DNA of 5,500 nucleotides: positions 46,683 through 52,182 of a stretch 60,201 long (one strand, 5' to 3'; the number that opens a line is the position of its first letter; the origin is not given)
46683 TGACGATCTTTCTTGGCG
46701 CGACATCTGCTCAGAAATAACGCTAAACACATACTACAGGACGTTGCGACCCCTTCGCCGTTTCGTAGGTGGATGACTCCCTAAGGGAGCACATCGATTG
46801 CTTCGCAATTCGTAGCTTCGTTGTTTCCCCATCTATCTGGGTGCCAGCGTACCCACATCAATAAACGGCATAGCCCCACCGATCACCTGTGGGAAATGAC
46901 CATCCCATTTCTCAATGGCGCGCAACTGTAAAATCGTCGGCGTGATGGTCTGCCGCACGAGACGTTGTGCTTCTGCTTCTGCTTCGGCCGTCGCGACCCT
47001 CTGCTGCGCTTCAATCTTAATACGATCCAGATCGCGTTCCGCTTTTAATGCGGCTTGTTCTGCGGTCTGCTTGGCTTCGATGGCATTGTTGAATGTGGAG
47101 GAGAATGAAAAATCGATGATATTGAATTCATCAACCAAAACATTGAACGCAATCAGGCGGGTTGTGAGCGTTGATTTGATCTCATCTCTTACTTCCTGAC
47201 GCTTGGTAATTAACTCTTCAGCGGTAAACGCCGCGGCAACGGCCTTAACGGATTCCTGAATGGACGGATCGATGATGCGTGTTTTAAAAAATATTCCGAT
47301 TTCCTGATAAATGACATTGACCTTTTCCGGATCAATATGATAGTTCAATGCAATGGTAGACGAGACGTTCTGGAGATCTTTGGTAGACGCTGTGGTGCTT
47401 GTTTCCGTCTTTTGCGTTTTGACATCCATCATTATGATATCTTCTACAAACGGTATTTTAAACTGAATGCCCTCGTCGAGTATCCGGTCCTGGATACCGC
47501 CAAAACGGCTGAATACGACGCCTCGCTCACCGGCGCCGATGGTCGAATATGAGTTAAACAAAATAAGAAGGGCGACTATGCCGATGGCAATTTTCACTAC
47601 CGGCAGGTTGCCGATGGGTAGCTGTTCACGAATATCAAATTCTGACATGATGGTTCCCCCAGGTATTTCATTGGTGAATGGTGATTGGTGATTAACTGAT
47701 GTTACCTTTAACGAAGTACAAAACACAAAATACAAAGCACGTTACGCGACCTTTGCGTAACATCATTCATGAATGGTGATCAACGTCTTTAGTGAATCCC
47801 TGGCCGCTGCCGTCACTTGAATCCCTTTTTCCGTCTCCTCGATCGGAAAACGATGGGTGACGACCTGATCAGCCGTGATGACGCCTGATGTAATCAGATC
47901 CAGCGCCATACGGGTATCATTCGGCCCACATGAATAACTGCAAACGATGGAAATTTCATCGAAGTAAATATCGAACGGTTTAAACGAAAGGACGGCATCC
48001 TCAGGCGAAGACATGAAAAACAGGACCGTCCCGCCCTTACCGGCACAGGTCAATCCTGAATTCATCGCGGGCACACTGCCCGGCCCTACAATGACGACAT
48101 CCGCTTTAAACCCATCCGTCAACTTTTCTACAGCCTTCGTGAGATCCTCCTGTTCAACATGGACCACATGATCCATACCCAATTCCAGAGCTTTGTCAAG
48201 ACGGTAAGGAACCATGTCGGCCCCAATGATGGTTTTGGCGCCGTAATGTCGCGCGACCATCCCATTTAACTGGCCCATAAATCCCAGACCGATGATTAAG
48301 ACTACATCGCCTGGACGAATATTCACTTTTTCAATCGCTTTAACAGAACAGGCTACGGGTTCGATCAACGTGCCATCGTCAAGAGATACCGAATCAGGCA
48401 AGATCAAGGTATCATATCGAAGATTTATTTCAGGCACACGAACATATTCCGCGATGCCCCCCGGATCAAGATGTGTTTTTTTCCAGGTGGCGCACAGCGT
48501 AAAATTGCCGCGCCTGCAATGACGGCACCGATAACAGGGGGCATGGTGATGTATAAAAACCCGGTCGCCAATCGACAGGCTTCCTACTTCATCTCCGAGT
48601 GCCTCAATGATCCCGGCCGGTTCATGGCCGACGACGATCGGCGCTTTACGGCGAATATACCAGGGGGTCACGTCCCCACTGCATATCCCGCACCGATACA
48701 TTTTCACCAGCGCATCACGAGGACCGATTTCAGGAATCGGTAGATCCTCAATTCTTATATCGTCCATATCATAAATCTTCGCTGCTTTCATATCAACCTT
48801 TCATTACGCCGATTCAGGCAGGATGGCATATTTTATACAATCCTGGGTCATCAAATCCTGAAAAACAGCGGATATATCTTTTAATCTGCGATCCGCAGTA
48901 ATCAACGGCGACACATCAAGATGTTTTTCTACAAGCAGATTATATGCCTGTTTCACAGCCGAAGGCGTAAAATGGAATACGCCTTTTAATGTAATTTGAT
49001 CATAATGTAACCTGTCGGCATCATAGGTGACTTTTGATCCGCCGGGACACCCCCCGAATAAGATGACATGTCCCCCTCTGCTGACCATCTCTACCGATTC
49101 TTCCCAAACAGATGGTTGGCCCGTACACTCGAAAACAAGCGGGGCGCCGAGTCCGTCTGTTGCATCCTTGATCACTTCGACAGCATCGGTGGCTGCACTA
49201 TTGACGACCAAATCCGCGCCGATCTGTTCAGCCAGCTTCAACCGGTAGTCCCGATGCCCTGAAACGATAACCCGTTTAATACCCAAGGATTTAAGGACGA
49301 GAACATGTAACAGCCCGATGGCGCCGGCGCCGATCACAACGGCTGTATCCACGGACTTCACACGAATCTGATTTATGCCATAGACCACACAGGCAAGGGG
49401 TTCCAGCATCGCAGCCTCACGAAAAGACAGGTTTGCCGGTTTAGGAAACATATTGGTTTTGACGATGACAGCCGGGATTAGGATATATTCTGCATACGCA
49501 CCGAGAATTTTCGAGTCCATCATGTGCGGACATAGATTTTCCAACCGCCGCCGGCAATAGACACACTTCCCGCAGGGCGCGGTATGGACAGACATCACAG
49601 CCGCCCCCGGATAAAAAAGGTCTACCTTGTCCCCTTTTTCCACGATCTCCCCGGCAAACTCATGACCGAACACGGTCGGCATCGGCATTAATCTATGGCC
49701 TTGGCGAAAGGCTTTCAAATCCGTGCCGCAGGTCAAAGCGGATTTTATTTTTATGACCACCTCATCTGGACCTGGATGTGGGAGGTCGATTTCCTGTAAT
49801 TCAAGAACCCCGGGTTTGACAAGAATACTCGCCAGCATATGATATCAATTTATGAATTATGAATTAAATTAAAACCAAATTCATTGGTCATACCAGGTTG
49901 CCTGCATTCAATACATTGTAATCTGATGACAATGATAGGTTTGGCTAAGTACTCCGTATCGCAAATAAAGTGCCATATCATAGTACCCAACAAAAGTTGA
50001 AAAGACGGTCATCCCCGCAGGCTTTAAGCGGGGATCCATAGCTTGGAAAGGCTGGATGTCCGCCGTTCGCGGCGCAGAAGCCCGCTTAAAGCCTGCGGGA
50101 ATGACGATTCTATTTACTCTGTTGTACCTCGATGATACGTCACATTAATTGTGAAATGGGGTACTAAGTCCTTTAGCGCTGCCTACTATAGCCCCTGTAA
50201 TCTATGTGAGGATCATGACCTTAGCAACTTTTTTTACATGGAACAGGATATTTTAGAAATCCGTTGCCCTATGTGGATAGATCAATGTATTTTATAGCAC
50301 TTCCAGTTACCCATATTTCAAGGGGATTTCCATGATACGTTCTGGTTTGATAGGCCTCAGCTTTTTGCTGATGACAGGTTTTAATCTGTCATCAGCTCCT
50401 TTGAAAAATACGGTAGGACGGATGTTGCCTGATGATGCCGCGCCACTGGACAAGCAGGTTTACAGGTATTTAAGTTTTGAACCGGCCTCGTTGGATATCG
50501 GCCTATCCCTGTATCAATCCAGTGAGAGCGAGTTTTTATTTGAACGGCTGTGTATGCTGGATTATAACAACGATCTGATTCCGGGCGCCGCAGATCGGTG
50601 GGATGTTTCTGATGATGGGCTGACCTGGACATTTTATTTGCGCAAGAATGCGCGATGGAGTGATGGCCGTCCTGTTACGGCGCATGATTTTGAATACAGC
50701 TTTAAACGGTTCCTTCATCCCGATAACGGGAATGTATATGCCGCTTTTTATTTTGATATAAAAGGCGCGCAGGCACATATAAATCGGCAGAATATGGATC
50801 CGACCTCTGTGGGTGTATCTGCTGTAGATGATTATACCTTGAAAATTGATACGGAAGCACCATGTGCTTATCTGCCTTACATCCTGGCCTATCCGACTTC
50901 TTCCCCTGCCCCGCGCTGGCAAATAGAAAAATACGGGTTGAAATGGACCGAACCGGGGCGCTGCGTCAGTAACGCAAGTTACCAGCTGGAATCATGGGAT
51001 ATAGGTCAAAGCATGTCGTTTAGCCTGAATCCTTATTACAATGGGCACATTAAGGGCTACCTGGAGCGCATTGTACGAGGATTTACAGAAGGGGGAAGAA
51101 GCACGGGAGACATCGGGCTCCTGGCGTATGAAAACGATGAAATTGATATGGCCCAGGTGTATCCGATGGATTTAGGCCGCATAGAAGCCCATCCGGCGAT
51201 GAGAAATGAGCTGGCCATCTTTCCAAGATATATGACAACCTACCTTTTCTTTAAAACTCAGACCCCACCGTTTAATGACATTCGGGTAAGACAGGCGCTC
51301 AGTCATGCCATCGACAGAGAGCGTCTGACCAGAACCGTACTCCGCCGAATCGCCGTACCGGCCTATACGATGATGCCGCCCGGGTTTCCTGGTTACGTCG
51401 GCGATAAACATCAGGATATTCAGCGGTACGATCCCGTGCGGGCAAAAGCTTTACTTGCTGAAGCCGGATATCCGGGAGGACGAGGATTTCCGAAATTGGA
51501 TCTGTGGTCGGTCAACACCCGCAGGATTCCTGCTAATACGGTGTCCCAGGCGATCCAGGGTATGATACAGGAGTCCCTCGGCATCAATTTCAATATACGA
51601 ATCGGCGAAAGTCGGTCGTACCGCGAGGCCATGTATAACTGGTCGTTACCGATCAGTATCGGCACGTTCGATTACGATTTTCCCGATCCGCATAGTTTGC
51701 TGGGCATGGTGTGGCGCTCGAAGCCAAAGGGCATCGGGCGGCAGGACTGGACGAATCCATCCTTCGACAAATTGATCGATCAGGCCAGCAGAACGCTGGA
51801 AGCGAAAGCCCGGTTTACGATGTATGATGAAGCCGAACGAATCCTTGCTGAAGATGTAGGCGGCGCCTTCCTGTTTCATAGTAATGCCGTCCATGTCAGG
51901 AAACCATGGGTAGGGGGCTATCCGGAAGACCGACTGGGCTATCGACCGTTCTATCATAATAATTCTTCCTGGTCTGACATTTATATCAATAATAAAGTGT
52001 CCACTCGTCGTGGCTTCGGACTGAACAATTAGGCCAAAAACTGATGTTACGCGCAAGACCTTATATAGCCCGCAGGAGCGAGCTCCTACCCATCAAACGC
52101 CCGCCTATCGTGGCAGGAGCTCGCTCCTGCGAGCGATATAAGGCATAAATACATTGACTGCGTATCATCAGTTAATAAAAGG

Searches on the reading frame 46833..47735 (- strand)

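Call 31: search_protein_families(library=pfam, proteins=[window:46833-47735:-], max_evalue=0.00001)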
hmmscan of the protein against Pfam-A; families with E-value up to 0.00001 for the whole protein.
window:46833-47735:- (300 aa): 1 family
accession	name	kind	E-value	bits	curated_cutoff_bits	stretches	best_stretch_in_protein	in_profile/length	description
PF01145.31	Band_7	-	1.2e-32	113.9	23.6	1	65-254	2-176/176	SPFH domain / Band 7 family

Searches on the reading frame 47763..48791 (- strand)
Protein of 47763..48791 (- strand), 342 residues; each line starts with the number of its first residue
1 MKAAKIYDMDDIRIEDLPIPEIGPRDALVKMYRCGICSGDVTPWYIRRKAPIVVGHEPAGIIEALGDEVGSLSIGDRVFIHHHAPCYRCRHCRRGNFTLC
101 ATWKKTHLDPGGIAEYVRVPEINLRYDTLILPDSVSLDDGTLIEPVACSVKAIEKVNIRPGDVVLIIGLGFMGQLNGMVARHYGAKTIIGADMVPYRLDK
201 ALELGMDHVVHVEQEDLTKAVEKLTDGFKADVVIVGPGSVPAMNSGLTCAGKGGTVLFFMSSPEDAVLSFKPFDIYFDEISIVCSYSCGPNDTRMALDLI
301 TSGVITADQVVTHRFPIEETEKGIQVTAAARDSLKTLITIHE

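Call 31: search_protein_families(library=pfam, proteins=[window:47763-48791:-], max_evalue=0.00001)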
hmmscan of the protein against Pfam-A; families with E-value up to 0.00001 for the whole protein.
window:47763-48791:- (342 aa): 2 families
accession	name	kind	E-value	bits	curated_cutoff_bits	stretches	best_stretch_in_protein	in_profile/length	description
PF08240.17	ADH_N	-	3.7e-23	82.2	23.5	1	23-122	1-97/104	Alcohol dehydrogenase GroES-like domain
PF00107.32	ADH_zinc_N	-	1.6e-22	80.3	31.8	1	173-301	3-128/129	Zinc-binding dehydrogenase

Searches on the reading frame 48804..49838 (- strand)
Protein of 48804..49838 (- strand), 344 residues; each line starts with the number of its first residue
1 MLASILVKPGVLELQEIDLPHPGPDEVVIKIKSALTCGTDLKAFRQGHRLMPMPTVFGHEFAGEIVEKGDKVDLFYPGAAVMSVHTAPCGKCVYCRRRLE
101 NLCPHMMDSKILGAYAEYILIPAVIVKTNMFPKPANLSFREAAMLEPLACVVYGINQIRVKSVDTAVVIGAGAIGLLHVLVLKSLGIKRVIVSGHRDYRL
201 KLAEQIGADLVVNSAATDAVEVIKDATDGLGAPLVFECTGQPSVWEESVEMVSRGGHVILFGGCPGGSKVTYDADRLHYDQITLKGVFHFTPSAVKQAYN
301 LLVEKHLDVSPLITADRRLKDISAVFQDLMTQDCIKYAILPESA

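Call 31: search_protein_families(library=pfam, proteins=[window:48804-49838:-], max_evalue=0.00001)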
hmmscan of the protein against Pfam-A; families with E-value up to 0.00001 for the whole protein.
window:48804-49838:- (344 aa): 3 families
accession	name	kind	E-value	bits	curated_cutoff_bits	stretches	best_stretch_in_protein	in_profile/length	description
PF00107.32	ADH_zinc_N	-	1e-26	93.8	31.8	1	173-302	1-127/129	Zinc-binding dehydrogenase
PF08240.17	ADH_N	-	6.1e-23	81.5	23.5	1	23-124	1-97/104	Alcohol dehydrogenase GroES-like domain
PF16912.11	Glu_dehyd_C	-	7.9e-15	55.3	34.9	1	144-282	6-149/211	Glucose dehydrogenase C-terminus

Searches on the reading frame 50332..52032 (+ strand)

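Call 31: search_protein_families(library=pfam, proteins=[window:50332-52032:+], max_evalue=0.00001)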
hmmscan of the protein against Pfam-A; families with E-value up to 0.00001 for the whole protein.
window:50332-52032:+ (566 aa): 1 family
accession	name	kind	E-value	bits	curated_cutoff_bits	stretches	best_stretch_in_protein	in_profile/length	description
PF00496.27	SBP_bac_5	-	2.7e-82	277.3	32.4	1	82-465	2-365/368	Bacterial extracellular solute-binding proteins, family 5 Middle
